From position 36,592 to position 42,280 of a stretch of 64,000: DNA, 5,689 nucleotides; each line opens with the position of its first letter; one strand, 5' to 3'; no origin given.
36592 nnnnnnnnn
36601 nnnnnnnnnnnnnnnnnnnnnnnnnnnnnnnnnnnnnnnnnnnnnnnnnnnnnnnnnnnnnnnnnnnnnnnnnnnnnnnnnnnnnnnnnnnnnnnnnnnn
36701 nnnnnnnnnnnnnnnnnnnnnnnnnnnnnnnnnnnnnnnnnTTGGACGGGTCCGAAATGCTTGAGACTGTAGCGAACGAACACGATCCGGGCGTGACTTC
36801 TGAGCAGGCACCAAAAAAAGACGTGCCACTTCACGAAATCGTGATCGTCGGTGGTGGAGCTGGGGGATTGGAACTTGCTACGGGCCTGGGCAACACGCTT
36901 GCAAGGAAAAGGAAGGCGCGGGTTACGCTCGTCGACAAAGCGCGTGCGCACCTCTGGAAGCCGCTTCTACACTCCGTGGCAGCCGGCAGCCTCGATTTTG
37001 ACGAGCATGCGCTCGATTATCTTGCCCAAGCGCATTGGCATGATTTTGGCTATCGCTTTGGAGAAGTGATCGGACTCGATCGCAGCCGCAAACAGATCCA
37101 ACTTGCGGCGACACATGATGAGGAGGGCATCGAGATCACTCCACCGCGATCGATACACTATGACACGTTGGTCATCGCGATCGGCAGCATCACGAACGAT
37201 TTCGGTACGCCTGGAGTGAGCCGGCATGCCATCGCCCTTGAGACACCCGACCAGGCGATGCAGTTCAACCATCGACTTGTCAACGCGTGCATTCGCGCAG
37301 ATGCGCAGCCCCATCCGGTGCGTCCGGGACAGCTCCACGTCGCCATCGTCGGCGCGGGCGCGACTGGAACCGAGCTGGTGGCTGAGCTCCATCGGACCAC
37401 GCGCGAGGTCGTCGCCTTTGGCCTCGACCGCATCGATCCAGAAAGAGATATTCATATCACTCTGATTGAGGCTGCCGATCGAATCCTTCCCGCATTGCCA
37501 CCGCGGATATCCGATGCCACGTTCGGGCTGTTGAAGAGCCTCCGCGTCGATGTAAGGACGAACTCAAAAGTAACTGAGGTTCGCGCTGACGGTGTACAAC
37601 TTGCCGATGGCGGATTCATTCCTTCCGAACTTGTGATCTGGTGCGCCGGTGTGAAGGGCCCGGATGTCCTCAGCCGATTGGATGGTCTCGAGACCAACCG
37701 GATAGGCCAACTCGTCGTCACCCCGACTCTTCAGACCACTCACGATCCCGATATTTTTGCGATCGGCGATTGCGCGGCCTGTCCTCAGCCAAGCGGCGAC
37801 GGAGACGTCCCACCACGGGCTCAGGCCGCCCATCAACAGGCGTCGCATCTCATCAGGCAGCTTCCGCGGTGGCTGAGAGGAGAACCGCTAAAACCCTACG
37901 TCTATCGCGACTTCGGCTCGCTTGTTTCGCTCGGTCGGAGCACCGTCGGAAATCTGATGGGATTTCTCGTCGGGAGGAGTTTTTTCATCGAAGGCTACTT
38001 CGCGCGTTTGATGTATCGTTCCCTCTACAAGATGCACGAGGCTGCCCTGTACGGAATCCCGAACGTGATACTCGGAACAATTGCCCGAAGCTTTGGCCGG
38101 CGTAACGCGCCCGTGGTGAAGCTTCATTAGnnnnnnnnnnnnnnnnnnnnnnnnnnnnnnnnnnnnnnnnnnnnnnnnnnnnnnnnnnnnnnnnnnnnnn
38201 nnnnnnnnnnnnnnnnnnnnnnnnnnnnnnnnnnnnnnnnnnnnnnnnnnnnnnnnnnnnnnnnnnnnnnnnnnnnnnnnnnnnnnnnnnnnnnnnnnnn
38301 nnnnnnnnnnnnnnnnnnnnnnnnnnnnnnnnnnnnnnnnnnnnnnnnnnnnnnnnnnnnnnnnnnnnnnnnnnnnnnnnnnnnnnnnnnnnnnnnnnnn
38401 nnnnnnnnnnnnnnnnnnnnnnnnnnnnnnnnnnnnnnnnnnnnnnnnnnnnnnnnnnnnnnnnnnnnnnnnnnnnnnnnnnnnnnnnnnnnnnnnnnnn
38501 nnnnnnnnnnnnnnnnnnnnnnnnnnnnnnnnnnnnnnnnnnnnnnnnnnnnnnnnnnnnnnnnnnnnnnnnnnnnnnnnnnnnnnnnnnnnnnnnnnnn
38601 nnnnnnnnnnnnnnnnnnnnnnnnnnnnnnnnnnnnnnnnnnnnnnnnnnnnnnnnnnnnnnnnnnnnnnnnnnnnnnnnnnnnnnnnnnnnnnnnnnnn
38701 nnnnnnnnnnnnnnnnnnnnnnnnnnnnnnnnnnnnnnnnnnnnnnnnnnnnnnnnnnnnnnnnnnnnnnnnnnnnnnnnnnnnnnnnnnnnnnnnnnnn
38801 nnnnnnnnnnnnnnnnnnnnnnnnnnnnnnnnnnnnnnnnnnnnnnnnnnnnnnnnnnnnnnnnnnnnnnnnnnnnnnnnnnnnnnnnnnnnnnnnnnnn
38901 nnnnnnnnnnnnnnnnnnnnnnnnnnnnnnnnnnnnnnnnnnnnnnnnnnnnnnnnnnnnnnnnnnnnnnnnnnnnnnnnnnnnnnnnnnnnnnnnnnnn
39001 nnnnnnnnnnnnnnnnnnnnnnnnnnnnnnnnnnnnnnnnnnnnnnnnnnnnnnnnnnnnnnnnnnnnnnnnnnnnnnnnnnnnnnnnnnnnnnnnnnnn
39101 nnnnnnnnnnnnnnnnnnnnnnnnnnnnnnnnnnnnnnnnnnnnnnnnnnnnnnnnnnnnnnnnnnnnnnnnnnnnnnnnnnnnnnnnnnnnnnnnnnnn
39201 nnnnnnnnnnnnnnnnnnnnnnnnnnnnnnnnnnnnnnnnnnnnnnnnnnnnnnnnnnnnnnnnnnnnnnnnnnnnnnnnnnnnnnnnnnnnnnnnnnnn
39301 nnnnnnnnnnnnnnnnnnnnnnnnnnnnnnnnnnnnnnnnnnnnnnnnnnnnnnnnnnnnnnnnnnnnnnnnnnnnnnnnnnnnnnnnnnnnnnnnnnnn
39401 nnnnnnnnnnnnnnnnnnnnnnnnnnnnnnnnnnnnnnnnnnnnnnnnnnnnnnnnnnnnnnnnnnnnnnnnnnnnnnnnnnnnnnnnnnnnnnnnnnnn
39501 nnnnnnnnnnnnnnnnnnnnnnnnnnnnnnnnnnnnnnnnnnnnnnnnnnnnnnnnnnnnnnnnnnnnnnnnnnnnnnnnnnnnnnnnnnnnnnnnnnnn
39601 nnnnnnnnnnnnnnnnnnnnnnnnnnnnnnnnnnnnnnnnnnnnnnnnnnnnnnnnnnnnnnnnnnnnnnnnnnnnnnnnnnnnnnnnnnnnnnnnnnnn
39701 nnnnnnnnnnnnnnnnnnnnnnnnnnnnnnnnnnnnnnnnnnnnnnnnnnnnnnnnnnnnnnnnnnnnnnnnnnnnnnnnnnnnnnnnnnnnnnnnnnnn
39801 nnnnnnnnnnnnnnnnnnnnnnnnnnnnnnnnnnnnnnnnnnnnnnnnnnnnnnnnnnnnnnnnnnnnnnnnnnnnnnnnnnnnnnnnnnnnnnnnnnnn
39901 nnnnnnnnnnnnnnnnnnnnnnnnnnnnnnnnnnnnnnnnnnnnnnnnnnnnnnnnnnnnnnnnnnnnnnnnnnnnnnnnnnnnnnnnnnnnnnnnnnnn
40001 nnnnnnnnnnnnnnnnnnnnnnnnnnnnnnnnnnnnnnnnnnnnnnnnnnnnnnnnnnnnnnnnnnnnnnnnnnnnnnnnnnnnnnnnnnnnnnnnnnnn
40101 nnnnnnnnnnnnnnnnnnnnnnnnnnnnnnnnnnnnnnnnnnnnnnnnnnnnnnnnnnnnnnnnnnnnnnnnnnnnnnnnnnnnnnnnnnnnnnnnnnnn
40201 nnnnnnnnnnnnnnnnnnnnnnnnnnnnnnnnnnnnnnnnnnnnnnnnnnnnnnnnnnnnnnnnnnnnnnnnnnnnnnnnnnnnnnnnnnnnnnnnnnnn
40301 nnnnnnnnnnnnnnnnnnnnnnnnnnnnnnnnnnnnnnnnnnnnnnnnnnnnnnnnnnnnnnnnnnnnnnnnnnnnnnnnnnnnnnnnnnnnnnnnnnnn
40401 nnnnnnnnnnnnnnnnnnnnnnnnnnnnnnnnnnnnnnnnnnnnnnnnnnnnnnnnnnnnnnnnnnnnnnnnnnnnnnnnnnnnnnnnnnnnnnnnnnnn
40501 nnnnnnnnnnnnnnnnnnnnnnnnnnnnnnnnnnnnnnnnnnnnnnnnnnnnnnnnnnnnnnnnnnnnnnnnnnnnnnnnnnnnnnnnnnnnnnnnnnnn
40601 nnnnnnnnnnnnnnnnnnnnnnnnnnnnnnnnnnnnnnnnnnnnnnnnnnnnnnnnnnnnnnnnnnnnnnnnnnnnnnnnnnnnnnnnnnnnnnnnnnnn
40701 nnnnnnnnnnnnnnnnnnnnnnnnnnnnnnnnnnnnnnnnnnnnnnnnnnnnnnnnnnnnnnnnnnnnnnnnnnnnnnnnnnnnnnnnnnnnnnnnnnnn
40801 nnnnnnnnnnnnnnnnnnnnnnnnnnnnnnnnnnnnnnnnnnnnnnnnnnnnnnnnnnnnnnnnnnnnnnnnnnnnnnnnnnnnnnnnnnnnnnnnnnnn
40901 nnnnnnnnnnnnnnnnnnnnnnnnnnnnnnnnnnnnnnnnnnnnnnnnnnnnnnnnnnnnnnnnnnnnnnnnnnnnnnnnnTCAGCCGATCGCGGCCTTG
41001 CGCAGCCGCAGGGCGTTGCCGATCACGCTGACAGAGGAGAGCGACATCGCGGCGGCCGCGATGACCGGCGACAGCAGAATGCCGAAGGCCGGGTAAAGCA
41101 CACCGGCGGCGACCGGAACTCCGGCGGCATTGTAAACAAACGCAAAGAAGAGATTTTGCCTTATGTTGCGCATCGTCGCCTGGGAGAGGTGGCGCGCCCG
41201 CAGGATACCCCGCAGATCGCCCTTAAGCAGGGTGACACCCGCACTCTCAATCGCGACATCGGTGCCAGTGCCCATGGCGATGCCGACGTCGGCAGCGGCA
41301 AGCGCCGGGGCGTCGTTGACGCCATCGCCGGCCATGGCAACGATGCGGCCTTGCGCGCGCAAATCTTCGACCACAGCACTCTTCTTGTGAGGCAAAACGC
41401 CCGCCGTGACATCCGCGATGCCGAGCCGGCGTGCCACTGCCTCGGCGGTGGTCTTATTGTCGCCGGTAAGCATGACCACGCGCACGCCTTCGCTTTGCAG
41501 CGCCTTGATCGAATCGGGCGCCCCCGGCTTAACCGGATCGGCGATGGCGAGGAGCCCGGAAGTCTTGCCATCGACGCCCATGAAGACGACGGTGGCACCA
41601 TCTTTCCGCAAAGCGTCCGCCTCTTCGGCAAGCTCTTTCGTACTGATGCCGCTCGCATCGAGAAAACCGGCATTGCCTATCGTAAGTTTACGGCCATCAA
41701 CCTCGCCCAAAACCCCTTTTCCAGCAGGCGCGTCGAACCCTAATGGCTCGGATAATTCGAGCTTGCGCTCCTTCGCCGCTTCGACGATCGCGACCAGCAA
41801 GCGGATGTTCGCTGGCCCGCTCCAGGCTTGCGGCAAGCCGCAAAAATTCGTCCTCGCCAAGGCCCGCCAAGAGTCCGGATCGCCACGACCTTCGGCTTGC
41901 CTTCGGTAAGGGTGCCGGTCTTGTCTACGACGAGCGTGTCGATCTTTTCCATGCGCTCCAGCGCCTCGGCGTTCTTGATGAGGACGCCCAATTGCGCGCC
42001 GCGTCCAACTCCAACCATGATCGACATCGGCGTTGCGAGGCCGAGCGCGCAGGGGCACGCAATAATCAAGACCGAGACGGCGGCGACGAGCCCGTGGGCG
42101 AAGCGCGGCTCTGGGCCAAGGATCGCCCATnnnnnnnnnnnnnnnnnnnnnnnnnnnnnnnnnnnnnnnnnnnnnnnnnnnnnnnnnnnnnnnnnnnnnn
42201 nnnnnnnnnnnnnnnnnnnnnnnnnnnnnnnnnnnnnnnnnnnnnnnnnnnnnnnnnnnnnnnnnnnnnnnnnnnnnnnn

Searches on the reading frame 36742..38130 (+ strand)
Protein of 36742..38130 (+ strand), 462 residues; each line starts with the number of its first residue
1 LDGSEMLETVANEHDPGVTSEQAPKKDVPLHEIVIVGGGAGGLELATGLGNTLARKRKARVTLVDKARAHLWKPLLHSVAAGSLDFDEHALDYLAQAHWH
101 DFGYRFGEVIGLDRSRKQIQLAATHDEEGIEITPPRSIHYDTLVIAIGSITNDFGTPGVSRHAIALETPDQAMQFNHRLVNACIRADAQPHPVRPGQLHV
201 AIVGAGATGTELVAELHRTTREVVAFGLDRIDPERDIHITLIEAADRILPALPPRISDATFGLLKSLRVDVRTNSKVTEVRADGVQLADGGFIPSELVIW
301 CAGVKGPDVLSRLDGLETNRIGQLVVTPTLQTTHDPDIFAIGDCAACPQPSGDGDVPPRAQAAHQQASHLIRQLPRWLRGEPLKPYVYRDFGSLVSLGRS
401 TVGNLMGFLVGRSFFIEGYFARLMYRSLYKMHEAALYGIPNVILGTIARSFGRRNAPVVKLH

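Call 81: search_protein_families(library=pfam, proteins=[window:36742-38130:+], max_evalue=0.00001)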
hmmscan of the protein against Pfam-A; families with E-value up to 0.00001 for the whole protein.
window:36742-38130:+ (462 aa): 3 families
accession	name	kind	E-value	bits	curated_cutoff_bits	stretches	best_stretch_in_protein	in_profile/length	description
PF07992.20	Pyr_redox_2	-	3.6e-50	171.5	26.1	1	32-367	2-291/291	Pyridine nucleotide-disulphide oxidoreductase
PF00070.33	Pyr_redox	-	2e-14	54.3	22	0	238-285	24-71/82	Pyridine nucleotide-disulphide oxidoreductase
PF13454.12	NAD_binding_9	-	7.3e-07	29.7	21.8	0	34-68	1-34/155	FAD-NAD(P)-binding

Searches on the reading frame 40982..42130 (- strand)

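Call 65: search_protein_families(library=pfam, proteins=[window:40982-42130:-], max_evalue=0.001)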
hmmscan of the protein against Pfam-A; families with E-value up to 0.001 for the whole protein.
window:40982-42130:- (382 aa): 3 families
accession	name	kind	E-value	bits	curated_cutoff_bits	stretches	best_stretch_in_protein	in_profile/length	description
PF00702.32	Hydrolase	-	4.2e-24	86.4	26.4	1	102-281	27-191/191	haloacid dehalogenase-like hydrolase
PF12710.13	HAD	-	2e-06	28.8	27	1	200-277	86-188/189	haloacid dehalogenase-like hydrolase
PF08282.18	Hydrolase_3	-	3e-06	27.6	20.9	1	254-310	196-252/255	haloacid dehalogenase-like hydrolase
